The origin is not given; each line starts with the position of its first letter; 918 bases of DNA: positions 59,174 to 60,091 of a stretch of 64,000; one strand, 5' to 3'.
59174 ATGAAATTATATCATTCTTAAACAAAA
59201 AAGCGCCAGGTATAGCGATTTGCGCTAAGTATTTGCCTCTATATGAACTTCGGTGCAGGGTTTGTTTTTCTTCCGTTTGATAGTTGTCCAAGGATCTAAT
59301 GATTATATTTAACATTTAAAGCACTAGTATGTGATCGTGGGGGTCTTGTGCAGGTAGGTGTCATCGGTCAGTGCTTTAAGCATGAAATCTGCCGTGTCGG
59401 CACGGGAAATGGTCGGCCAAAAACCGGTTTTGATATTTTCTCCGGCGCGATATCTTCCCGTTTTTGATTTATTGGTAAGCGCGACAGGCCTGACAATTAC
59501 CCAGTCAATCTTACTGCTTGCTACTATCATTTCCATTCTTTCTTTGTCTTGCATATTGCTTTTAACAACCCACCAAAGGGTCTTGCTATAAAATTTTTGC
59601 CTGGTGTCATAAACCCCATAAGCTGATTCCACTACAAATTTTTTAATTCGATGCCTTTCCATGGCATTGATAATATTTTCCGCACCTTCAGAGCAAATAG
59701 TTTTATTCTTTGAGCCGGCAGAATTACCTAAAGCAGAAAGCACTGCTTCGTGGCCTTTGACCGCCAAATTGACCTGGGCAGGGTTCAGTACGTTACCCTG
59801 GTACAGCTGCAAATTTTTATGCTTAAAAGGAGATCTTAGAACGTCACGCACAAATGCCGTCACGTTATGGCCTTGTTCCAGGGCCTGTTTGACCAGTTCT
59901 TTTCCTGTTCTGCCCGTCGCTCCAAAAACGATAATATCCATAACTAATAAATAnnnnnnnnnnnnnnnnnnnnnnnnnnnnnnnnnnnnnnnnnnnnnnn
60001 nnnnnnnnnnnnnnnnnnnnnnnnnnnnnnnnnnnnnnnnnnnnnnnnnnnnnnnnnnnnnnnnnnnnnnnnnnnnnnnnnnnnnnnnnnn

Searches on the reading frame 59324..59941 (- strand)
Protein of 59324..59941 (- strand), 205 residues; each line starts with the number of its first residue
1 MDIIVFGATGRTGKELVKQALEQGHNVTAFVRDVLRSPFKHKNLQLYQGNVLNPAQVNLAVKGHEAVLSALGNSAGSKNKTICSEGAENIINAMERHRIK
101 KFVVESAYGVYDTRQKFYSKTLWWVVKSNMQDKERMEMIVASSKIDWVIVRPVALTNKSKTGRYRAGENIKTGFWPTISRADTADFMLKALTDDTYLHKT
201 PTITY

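Call 38: search_protein_families(library=pfam, proteins=[window:59324-59941:-], max_evalue=0.0001)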
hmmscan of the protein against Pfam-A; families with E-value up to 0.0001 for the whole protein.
window:59324-59941:- (205 aa): 5 families
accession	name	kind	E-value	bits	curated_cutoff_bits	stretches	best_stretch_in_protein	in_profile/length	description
PF13460.12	NAD_binding_10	-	3.2e-48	164.5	27.2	1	7-193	1-183/184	NAD(P)H-binding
PF05368.20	NmrA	-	4.8e-13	49.8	27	1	3-116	5-116/298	NmrA-like family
PF01370.27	Epimerase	-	2.3e-10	40.8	20.9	1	3-116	1-124/240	NAD dependent epimerase/dehydratase family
PF01073.25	3Beta_HSD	-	2.5e-05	23.9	22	1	4-111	1-120/280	3-beta hydroxysteroid dehydrogenase/isomerase family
PF04321.23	RmlD_sub_bind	-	7.5e-05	22.4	27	0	1-151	1-147/287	RmlD substrate binding domain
